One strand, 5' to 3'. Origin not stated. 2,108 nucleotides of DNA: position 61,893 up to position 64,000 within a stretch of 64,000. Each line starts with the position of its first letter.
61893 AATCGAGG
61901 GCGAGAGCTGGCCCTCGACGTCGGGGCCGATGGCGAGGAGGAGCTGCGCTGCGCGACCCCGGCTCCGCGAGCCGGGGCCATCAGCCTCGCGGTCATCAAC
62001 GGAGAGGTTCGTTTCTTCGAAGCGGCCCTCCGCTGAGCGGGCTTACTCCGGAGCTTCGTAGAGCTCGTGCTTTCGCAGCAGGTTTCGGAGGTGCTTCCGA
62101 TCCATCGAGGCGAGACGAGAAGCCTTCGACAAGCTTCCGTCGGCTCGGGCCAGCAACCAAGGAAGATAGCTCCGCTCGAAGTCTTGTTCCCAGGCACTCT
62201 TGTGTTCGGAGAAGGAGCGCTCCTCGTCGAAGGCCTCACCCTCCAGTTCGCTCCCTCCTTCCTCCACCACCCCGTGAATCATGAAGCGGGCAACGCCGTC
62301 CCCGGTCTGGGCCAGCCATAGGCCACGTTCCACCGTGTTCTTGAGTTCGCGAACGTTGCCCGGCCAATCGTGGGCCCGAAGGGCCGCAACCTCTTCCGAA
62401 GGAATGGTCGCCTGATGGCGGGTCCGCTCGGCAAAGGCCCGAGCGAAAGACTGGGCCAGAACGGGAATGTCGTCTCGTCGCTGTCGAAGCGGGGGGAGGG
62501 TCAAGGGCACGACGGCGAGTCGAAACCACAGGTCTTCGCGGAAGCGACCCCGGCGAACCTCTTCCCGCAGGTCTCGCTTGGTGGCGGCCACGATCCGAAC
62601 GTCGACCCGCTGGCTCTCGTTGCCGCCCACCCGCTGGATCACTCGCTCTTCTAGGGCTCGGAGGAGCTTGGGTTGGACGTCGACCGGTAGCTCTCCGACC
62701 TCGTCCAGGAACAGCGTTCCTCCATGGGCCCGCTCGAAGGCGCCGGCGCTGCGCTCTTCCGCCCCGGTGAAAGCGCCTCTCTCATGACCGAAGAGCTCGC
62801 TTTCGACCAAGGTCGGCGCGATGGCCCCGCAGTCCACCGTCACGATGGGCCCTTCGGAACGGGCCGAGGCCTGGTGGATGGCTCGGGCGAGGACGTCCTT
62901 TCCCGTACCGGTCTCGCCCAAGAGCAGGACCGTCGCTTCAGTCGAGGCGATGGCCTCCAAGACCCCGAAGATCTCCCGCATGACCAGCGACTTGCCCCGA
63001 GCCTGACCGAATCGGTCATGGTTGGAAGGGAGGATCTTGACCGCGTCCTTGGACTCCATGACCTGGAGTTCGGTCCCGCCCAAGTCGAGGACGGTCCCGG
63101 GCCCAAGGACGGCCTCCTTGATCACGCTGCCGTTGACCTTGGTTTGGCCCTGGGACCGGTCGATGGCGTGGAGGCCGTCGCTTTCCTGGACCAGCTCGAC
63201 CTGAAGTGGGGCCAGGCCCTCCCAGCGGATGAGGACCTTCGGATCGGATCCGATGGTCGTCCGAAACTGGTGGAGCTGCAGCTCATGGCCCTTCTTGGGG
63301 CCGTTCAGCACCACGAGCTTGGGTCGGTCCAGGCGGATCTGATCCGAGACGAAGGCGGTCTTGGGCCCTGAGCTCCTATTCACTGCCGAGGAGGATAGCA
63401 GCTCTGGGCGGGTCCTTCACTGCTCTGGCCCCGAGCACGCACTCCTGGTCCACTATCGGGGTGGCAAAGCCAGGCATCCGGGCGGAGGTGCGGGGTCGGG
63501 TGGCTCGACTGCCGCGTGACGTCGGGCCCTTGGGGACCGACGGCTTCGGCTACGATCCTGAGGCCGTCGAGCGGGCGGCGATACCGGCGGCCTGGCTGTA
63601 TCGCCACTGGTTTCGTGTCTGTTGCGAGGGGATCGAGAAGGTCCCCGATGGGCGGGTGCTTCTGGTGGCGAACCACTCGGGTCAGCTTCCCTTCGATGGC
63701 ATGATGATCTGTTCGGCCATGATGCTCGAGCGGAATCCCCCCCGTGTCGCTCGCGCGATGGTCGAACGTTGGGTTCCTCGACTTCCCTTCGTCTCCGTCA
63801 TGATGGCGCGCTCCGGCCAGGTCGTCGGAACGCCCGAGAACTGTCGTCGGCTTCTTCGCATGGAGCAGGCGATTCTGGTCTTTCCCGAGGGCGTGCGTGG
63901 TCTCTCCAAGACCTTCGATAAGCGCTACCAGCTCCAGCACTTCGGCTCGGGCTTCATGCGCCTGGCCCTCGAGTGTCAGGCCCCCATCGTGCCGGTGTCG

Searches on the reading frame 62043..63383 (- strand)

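Call 47: search_protein_families(library=pfam, proteins=[window:62043-63383:-], max_evalue=0.001)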
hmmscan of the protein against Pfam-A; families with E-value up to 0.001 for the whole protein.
window:62043-63383:- (446 aa): 9 families
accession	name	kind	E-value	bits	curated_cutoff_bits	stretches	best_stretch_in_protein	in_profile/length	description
PF00158.32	Sigma54_activat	-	1.7e-67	226.8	20.2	1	130-294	3-167/168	Sigma-54 interaction domain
PF14532.12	Sigma54_activ_2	-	8.5e-20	71.8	25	1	130-299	2-138/138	Sigma-54 interaction domain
PF25601.1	AAA_lid_14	-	4.1e-18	65.4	27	1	300-360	1-62/87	AAA+ ATPase lid domain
PF07728.20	AAA_5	-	2.8e-09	37.5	22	1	152-269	2-122/139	AAA domain (dynein-related subfamily)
PF01078.27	Mg_chelatase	-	9.7e-07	28.8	20.3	0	207-267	93-155/207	Magnesium chelatase, subunit ChlI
PF16697.10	Yop-YscD_cpl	-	1.2e-06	29.1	33.2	1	25-110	2-92/94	Inner membrane component of T3SS, cytoplasmic domain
PF00004.35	AAA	-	3.3e-06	28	21.2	1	152-288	1-130/131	ATPase family associated with various cellular activities (AAA)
PF07724.20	AAA_2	-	3.5e-06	27.6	27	1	149-269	3-124/166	AAA domain (Cdc48 subfamily)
PF13191.12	AAA_16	-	0.00072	20.5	32.6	0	134-246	8-122/167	AAA ATPase domain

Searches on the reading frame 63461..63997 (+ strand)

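Call 93: search_protein_families(library=pfam, proteins=[window:63461-63997:+], max_evalue=0.001)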
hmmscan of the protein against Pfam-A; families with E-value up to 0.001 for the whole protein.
window:63461-63997:+ (179 aa): 1 family
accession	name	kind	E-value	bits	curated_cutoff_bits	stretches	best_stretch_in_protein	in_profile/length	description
PF01553.26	Acyltransferase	-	2.3e-15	57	23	1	52-179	1-129/132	Acyltransferase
